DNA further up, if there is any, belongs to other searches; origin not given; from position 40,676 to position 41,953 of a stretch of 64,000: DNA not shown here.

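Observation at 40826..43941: Two adjacent ORFans share a C-terminal Cys...PGH...DG[YW] module with nearly identical spacing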

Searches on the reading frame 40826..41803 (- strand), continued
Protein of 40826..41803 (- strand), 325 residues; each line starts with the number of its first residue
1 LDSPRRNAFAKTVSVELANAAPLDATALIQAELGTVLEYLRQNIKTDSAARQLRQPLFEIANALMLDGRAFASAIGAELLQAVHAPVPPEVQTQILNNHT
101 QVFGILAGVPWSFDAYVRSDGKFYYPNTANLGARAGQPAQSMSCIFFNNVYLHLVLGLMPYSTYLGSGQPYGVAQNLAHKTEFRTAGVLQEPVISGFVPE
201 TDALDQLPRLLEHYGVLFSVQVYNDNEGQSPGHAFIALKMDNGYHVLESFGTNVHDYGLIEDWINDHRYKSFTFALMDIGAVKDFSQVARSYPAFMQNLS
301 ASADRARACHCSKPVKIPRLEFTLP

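Call 64: find_related_loci(query=A4, collection=metagenome_contigs, flank=6000)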
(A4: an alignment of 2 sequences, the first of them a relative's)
Query A4 (320 aa) in metagenome_contigs; peptide patterns used: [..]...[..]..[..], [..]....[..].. (x = any residue, [..] = any of these).
308 stretches matched a pattern; 2 encode a relative of the query (tblastn E <= 1e-3); 2 distinct loci.
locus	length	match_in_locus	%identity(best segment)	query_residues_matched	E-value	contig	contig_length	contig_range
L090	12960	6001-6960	100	1-320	0e+0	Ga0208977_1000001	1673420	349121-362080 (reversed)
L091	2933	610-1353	41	54-317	4e-60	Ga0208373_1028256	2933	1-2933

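Call 66: find_encoding_contigs(protein=P0008, flank=8000, max_places=2)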
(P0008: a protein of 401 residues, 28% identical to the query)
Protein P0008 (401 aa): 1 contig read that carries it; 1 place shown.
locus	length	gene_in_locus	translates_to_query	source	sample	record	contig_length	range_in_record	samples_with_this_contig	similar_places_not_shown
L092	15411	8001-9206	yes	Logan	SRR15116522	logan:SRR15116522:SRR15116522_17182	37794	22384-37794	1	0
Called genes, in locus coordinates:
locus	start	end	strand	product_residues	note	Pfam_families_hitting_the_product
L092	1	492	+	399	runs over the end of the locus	PF00374:NiFeSe_Hases, PF00346:Complex1_49kDa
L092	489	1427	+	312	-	PF00146:NADHdh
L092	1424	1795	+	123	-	PF14697:Fer4_21 (faint), PF00037:Fer4, PF12797:Fer4_2 (faint), PF12837:Fer4_6 (weak), PF13237:Fer4_10, PF12838:Fer4_7, PF13187:Fer4_9, PF00037:Fer4 (weak), +1 more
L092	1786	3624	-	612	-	-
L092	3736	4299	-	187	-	-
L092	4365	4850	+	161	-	PF01750:HycI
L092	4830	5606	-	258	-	PF02743:dCache_1, PF22309:HK-GC-Chemotax_sensor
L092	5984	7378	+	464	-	PF02878:PGM_PMM_I, PF02879:PGM_PMM_II, PF02880:PGM_PMM_III, PF00408:PGM_PMM_IV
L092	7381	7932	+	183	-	PF14681:UPRTase (faint), PF00156:Pribosyltran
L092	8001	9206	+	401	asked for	-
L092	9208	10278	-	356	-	-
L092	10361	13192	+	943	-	PF00580:UvrD-helicase, PF01443:Viral_helicase1 (faint), PF13245:AAA_19, PF13604:AAA_30 (faint), PF13087:AAA_12 (faint), PF13361:UvrD_C, PF13538:UvrD_C_2 (weak), PF12705:PDDEXK_1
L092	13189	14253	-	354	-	PF02646:RmuC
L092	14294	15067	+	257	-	-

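Call 67: find_encoding_contigs(protein=P0009, flank=8000, max_places=2)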
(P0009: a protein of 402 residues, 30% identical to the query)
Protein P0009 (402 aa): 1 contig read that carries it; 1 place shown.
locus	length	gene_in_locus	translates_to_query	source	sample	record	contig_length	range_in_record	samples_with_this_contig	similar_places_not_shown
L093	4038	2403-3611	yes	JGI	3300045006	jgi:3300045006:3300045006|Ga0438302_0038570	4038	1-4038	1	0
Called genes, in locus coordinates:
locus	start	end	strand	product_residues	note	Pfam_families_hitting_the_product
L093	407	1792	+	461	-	PF02878:PGM_PMM_I, PF02879:PGM_PMM_II, PF02880:PGM_PMM_III, PF00408:PGM_PMM_IV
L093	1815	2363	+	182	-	PF00156:Pribosyltran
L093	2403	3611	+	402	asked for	-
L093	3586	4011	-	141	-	-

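Call 75: search_protein_families(library=ncbifam, proteins=[window:40826-41803:-, P0011, P0016, P0017, L003:3654-4961:-], max_evalue=1)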
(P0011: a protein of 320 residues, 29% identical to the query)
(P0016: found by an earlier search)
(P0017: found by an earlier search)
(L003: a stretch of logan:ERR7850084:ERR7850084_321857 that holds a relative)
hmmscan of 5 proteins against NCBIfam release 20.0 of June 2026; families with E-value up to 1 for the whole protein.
window:40826-41803:- (325 aa): 1 family
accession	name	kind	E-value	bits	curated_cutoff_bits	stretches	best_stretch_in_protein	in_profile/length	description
NF058537.1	Rbp_regulator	equivalog_domain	0.029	14.7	100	1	205-241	14-51/79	RNA-binding regulator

P0011 (320 aa): 0 families

P0016 (522 aa): 0 families

P0017 (506 aa): 0 families

L003:3654-4961:- (435 aa): 0 families

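Call 76: search_protein_families(library=padloc, proteins=[window:40826-41803:-, P0011, P0016, P0017, L003:3654-4961:-], max_evalue=1)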
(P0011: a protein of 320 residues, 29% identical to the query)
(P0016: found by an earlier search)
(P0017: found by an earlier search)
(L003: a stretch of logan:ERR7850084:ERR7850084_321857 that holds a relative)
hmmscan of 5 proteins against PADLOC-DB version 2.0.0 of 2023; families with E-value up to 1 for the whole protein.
window:40826-41803:- (325 aa): 0 families

P0011 (320 aa): 0 families

P0016 (522 aa): 0 families

P0017 (506 aa): 1 family
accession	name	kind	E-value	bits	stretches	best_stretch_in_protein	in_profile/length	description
PDLC01503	Csm2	-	0.011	14.1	1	332-406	11-79/116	CAS-III-D; effector_SS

L003:3654-4961:- (435 aa): 1 family
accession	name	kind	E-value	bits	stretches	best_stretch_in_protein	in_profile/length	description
PDLC04172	GajB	-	0.0034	14.4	1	93-143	267-315/505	-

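Call 79: fold_search(model_id=the predicted structure, library=viral)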
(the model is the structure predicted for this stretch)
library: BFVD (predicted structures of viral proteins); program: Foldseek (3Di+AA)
matches with E <= 10: 311; with E <= 0.001: 0
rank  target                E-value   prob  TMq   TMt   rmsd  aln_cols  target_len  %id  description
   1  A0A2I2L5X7            2.3e-02  0.92  0.21  0.27   9.0       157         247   12  Uncharacterized protein [Orpheovirus IHUMI-LCC2]
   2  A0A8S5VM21            5.1e-02  0.21  0.22  0.20  14.0       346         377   12  (no name in the UniProt tables at hand)
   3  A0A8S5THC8            5.4e-02  0.87  0.32  0.46   8.6       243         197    8  Peptidoglycan hydrolase [Siphoviridae sp. ctuBK6]
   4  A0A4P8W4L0            1.0e-01  0.16  0.11  0.21  15.4       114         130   14  (no name in the UniProt tables at hand)
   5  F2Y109                1.1e-01  0.14  0.17  0.20  18.9       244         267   13  (no name in the UniProt tables at hand)
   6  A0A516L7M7            1.3e-01  0.69  0.23  0.42   8.9       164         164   13  (no name in the UniProt tables at hand)
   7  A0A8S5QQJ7            1.4e-01  0.21  0.24  0.26  22.3       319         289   11  Papain fold toxin 1, glutamine deamidase [Siphoviridae sp. ctgBD49]
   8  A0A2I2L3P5            1.5e-01  0.30  0.16  0.22   5.8       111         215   12  Uncharacterized protein [Orpheovirus IHUMI-LCC2]
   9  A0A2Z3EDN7            1.5e-01  0.28  0.15  0.28  11.2       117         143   17  (no name in the UniProt tables at hand)
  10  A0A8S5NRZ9            1.7e-01  0.60  0.18  0.23   5.6        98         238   17  Papain fold toxin 1, glutamine deamidase [Siphoviridae sp. ctSWe10]
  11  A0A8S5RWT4            2.1e-01  0.57  0.17  0.24   6.2        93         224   17  Papain fold toxin 1, glutamine deamidase [Siphoviridae sp. ct0Go27]
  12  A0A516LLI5            2.2e-01  0.57  0.23  0.47   9.6       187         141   12  (no name in the UniProt tables at hand)
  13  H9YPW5                2.2e-01  0.44  0.14  0.36   5.3        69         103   16  (no name in the UniProt tables at hand)
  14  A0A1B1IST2            2.2e-01  0.30  0.13  0.15   4.8        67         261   13  (no name in the UniProt tables at hand)
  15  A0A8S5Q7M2            2.5e-01  0.38  0.15  0.14   5.9        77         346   16  Lys1-like protein (Fragment) [Siphoviridae sp. ctM0g22]
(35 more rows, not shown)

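Call 96: list_cluster_members(proteins=[L092:5984-7378:+, L092:10361-13192:+, L003:384-1490:-, L003:5722-7008:-, L002:245-805:+, L093:407-1792:+, P0008, P0004, P0003, P0006])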
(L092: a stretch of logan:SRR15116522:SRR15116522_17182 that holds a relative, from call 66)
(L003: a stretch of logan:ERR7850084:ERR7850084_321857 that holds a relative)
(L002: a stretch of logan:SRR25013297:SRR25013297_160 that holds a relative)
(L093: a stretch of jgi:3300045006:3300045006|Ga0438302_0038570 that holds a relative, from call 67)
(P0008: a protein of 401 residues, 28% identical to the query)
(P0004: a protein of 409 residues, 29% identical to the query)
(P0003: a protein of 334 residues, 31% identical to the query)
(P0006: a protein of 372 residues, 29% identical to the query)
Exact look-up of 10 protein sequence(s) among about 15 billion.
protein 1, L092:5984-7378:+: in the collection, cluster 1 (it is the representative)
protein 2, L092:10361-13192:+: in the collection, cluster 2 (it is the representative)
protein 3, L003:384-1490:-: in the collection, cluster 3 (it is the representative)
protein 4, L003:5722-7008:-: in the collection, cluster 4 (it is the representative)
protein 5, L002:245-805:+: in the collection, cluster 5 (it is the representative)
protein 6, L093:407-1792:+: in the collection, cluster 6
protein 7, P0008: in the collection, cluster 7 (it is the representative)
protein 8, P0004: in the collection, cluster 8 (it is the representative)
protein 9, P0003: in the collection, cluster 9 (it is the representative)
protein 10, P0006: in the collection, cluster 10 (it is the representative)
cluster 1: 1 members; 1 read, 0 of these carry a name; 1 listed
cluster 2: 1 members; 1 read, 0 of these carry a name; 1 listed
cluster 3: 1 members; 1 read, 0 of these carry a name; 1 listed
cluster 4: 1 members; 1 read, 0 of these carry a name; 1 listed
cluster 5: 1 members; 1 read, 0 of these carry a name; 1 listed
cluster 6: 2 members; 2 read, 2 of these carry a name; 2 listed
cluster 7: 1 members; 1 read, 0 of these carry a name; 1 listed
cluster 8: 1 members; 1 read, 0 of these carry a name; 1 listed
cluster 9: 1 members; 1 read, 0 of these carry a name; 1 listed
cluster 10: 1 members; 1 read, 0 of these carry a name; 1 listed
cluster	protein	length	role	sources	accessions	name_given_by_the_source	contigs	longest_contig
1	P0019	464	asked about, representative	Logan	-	-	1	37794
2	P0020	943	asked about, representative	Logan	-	-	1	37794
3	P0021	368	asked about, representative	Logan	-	-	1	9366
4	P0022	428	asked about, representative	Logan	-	-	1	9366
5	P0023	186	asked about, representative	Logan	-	-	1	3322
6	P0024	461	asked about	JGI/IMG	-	alpha-D-glucose phosphate-specific phosphoglucomutase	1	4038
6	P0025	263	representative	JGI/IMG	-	phosphomannomutase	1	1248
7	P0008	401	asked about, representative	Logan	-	-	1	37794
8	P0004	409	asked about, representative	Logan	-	-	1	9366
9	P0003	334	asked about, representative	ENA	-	-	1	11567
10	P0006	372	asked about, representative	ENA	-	-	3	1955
